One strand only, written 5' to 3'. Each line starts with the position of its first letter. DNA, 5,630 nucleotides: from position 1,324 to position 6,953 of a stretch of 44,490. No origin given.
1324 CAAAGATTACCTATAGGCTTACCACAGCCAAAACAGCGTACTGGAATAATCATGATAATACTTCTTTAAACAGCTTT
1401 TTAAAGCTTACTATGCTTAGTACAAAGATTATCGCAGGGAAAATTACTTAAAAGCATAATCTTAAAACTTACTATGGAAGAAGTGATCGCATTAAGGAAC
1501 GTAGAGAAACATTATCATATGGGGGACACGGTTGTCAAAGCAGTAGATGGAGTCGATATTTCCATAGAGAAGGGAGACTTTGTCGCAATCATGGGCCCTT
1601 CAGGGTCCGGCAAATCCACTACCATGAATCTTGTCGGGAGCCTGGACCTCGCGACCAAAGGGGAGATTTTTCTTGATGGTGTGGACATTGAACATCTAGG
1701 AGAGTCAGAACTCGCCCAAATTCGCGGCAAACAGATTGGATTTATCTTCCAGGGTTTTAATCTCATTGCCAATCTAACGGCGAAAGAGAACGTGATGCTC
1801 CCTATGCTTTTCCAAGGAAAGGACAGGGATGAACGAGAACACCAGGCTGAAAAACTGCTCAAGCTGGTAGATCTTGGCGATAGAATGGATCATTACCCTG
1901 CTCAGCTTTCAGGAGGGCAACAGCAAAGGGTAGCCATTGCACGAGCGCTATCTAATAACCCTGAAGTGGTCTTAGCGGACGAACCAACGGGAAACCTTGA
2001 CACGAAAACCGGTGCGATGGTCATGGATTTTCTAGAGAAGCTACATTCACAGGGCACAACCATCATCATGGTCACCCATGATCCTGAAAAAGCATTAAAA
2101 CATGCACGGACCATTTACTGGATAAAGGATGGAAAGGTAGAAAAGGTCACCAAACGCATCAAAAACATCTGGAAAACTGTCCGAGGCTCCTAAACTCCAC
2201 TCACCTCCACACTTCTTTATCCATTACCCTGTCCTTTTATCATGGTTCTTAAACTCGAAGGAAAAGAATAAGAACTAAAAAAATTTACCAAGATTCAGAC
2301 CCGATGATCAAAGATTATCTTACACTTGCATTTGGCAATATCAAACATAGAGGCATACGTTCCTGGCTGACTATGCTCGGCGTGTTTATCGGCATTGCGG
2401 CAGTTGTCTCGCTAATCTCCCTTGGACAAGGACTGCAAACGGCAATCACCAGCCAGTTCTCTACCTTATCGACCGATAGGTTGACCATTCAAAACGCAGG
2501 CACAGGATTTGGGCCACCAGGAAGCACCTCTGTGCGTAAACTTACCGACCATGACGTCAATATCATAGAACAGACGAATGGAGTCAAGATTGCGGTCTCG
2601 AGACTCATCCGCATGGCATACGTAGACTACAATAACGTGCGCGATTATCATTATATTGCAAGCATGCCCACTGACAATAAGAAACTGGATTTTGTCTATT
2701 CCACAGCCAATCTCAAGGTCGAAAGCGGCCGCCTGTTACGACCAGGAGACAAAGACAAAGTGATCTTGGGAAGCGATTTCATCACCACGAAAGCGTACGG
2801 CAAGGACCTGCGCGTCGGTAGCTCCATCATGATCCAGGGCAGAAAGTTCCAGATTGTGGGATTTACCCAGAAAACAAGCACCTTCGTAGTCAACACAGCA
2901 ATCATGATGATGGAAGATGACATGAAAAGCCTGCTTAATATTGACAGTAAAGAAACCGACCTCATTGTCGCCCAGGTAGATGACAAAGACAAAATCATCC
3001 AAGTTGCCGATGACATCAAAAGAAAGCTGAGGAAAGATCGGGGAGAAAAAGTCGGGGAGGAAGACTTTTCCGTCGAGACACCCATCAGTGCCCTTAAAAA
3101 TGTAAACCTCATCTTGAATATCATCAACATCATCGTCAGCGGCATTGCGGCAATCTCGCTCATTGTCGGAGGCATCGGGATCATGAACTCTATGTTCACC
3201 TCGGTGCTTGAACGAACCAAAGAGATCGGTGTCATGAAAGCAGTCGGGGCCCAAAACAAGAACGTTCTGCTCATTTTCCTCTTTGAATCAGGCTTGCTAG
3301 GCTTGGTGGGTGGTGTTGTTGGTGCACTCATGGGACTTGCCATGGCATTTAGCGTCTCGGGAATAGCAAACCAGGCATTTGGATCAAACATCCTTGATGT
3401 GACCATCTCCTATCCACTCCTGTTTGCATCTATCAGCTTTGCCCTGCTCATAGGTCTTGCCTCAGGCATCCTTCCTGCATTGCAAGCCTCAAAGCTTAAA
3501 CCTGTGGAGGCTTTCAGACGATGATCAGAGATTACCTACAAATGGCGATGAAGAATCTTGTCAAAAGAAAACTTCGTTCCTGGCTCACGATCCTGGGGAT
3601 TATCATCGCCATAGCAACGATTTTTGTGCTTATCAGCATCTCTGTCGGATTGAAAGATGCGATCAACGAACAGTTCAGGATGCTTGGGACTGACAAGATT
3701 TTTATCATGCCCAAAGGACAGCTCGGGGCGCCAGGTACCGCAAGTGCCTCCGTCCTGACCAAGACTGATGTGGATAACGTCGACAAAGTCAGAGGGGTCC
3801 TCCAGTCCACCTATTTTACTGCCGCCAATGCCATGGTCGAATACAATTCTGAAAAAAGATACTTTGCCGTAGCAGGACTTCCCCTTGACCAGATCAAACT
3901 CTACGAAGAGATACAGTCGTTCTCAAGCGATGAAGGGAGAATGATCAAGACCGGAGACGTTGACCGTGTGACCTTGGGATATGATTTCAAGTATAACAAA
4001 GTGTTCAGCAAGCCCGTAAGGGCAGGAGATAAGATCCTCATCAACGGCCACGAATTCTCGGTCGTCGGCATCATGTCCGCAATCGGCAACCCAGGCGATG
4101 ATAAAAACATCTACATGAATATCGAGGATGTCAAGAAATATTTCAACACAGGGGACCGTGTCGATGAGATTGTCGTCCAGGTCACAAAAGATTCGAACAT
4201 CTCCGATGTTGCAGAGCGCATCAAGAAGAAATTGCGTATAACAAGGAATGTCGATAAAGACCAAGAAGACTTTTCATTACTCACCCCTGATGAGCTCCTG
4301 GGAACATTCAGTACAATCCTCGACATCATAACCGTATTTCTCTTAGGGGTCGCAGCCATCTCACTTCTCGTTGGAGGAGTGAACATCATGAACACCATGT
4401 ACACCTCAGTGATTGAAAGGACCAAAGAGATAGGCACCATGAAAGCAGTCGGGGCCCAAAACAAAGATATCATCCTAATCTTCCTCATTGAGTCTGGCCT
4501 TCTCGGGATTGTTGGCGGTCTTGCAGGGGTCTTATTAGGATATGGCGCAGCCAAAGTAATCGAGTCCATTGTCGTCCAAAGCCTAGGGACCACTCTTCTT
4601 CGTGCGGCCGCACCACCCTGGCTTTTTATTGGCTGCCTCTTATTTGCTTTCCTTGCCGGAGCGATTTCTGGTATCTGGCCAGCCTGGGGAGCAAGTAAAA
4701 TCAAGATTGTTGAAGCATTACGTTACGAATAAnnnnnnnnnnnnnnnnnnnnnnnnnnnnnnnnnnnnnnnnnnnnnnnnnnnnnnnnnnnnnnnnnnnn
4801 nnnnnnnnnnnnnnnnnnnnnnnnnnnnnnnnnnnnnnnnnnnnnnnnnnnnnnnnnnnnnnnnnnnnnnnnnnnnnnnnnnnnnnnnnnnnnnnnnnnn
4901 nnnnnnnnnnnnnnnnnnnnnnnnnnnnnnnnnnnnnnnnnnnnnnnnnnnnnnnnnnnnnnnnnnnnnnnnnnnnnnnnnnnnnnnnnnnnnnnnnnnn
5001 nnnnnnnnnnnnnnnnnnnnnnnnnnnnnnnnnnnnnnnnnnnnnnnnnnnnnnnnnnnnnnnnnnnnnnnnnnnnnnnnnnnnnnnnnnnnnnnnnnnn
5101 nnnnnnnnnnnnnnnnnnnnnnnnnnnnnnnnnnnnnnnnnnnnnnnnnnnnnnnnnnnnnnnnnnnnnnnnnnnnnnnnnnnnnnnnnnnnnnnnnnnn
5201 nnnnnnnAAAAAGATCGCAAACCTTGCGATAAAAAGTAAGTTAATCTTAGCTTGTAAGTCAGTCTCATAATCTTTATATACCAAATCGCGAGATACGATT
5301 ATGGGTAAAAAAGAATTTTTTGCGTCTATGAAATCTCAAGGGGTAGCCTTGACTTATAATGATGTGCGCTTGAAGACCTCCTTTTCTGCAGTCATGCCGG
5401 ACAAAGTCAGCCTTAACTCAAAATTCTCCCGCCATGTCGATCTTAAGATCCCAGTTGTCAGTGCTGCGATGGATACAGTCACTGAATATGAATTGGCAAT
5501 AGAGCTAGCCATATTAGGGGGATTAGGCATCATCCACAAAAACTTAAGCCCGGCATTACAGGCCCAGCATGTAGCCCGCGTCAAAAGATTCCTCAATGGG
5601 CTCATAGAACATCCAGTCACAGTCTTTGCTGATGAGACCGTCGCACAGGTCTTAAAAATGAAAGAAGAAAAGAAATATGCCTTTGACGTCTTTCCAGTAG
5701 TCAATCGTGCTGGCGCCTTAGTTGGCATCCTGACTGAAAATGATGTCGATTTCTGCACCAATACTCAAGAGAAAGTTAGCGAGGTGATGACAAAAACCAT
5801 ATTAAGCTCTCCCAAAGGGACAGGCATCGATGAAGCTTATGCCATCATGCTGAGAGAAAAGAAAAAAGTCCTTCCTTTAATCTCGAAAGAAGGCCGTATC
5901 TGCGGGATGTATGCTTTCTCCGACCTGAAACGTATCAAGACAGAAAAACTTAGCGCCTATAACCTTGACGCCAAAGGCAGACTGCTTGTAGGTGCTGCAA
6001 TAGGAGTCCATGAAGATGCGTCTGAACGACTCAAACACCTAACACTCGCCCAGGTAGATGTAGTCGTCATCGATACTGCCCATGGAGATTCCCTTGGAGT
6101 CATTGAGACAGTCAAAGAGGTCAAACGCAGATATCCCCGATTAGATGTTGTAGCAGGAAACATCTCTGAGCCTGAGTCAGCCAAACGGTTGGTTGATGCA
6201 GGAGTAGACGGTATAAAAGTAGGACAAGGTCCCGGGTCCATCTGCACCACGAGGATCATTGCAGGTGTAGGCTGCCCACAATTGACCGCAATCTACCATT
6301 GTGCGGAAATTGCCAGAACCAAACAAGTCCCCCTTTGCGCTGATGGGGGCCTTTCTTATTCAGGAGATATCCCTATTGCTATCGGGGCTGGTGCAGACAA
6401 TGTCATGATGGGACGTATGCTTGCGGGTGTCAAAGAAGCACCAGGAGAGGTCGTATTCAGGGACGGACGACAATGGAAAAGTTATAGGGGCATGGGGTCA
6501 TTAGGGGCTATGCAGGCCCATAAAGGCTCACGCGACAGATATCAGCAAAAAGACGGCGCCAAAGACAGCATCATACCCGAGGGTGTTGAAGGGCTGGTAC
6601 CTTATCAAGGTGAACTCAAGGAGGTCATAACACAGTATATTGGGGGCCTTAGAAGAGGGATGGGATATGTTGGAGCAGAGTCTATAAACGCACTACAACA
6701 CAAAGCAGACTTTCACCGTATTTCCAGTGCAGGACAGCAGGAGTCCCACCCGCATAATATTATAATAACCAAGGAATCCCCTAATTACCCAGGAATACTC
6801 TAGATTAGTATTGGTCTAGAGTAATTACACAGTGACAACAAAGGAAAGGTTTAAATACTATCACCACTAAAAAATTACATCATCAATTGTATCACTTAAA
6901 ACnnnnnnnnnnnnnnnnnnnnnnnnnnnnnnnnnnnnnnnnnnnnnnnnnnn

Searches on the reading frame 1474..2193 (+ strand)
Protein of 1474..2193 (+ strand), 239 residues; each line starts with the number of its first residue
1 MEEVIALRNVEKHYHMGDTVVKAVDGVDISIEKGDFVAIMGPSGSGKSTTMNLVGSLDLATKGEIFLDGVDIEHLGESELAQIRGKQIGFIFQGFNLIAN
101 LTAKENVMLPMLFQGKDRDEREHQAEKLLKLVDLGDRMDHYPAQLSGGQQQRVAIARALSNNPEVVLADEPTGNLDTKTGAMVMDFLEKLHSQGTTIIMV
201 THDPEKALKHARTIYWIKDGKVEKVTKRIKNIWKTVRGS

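Call 11: search_protein_families(library=pfam, proteins=[window:1474-2193:+], max_evalue=0.01)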
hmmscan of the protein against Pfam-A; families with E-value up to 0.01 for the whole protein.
window:1474-2193:+ (239 aa): 7 families
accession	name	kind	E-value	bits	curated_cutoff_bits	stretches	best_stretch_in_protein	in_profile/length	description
PF00005.33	ABC_tran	-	1.1e-33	117.2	25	1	25-172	2-136/137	ABC transporter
PF13304.12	AAA_21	-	2e-06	28.5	27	1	86-205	181-301/304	AAA domain, putative AbiEii toxin, Type IV TA system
PF02463.25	SMC_N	-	2.5e-05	24.2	40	0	140-216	132-210/220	RecF/RecN/SMC N terminal domain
PF13555.12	AAA_29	-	0.00088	19.4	27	1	25-51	13-39/61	P-loop containing region of AAA domain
PF03266.21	NTPase_1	-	0.0033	17.7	23.9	0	149-231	82-161/168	NTPase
PF25199.1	nSTAND_NTPase5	-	0.0074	16.6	34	0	28-52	35-59/145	Novel STAND NTPase 5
PF13401.12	AAA_22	-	0.0075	17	27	0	35-58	6-29/130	AAA domain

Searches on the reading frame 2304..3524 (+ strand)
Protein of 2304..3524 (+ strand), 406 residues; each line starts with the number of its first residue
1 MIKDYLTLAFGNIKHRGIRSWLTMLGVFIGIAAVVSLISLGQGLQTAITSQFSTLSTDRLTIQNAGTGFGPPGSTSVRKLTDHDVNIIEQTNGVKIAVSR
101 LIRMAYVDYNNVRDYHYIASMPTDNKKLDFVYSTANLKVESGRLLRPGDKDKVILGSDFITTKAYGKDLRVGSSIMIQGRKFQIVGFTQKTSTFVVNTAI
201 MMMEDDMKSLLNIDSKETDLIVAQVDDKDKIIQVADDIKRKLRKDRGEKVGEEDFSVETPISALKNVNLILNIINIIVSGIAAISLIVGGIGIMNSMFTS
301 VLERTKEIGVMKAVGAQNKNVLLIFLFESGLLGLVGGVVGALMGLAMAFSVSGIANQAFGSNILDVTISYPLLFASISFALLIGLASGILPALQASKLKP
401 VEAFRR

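Call 11: search_protein_families(library=pfam, proteins=[window:2304-3524:+], max_evalue=0.01)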
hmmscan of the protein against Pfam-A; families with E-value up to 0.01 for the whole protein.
window:2304-3524:+ (406 aa): 2 families
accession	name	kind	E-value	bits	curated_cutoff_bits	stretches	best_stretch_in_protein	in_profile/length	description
PF12704.14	MacB_PCD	-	1.6e-23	84.5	27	1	20-240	1-206/207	MacB-like periplasmic core domain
PF02687.27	FtsX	-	1.8e-19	70.4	25.5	1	281-400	3-120/120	FtsX-like permease C-terminal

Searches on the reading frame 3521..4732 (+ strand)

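Call 11: search_protein_families(library=pfam, proteins=[window:3521-4732:+], max_evalue=0.01)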
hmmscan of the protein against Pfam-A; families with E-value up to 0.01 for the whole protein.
window:3521-4732:+ (403 aa): 2 families
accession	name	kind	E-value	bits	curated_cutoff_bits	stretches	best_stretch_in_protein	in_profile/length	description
PF12704.14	MacB_PCD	-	1.5e-23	84.6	27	1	20-236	1-206/207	MacB-like periplasmic core domain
PF02687.27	FtsX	-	2.3e-22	79.7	25.5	1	277-395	3-119/120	FtsX-like permease C-terminal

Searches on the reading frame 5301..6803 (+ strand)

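Call 11: search_protein_families(library=pfam, proteins=[window:5301-6803:+], max_evalue=0.01)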
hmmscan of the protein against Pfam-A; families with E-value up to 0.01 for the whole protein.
window:5301-6803:+ (500 aa): 6 families
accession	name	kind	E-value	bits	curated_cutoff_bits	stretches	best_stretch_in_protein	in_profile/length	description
PF00478.31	IMPDH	-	4.3e-142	473.6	25.6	1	16-485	1-345/345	IMP dehydrogenase / GMP reductase domain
PF00571.33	CBS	-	1e-13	51.8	24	2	103-149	7-51/57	CBS domain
PF01070.24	FMN_dh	-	8.5e-07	28.8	24.9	1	269-374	208-305/350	FMN-dependent dehydrogenase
PF03060.21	NMO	-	2.3e-05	24.4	28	0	335-385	186-236/331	Nitronate monooxygenase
PF01729.25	QRPTase_C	-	0.0047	17.1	23.1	1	234-309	83-156/169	Quinolinate phosphoribosyl transferase, C-terminal domain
PF01645.23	Glu_synthase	-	0.0058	16.3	20.4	1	296-372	223-305/369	Conserved region in glutamate synthase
